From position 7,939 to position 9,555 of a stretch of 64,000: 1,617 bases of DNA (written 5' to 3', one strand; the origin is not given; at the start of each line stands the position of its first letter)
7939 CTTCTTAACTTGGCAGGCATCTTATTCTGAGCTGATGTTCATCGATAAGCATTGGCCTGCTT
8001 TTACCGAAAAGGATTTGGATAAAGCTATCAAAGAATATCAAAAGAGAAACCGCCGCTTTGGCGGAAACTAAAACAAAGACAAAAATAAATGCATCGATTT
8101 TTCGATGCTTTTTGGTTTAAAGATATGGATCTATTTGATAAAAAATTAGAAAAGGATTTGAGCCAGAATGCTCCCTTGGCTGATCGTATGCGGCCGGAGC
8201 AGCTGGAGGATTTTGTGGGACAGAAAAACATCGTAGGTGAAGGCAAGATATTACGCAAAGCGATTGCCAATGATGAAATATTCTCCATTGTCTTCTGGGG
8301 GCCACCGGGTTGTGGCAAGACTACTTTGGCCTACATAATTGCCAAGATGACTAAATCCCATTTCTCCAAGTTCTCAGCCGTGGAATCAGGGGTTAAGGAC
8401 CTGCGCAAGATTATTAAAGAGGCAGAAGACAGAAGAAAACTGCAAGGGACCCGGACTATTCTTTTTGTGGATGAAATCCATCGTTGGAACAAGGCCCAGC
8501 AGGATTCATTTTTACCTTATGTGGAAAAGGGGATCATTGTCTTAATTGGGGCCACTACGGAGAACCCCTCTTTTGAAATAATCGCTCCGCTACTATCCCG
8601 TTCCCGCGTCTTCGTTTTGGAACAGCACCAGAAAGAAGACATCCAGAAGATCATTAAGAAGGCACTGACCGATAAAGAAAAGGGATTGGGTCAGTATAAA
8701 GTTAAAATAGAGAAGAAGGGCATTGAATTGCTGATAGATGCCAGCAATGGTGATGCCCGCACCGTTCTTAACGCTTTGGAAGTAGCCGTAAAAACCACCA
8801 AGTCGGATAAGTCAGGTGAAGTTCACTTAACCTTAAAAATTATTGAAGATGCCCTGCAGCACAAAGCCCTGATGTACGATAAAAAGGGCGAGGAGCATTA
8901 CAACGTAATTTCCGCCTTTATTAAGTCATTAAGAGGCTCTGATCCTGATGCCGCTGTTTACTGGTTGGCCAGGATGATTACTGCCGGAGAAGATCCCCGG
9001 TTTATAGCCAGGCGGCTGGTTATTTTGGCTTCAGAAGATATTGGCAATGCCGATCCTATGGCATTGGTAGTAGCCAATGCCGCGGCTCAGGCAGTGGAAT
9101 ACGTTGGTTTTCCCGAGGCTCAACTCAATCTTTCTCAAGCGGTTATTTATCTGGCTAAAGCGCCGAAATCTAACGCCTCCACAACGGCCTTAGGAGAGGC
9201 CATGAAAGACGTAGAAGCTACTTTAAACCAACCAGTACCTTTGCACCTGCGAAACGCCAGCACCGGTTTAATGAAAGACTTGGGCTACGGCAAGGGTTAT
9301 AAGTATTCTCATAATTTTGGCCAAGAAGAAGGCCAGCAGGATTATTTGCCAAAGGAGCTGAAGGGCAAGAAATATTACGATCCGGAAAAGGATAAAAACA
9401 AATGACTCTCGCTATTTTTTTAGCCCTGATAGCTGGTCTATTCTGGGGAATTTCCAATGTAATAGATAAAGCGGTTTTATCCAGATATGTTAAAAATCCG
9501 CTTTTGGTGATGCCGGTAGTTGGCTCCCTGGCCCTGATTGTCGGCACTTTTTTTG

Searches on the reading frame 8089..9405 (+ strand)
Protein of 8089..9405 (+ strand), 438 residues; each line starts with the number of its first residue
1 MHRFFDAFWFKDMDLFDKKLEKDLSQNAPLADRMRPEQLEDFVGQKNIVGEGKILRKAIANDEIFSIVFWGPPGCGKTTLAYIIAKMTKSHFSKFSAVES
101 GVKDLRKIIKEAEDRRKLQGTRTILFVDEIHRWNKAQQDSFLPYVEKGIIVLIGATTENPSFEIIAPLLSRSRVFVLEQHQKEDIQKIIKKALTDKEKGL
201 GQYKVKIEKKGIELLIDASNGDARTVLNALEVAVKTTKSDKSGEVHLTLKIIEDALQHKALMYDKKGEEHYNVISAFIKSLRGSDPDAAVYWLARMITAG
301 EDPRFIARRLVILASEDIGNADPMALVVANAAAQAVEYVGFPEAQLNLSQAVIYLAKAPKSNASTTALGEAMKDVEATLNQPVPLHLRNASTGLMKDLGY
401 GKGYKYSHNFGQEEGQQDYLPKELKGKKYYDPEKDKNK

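Call 54: search_protein_families(library=pfam, proteins=[window:8089-9405:+], max_evalue=0.00001)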
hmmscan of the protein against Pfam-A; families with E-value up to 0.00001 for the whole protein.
window:8089-9405:+ (438 aa): 4 families
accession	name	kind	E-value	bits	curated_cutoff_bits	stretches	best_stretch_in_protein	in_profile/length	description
PF12002.13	MgsA_C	-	1.1e-67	227.5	27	1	283-436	1-154/167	MgsA AAA+ ATPase C terminal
PF16193.11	AAA_assoc_2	-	2.7e-28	98.5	34.3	1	202-282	2-81/81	AAA C-terminal domain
PF00004.35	AAA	-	7.8e-16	59.1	21.2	1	67-174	1-123/131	ATPase family associated with various cellular activities (AAA)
PF05496.18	RuvB_N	-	4.4e-15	56.2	27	1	34-155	1-119/159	Holliday junction DNA helicase RuvB P-loop domain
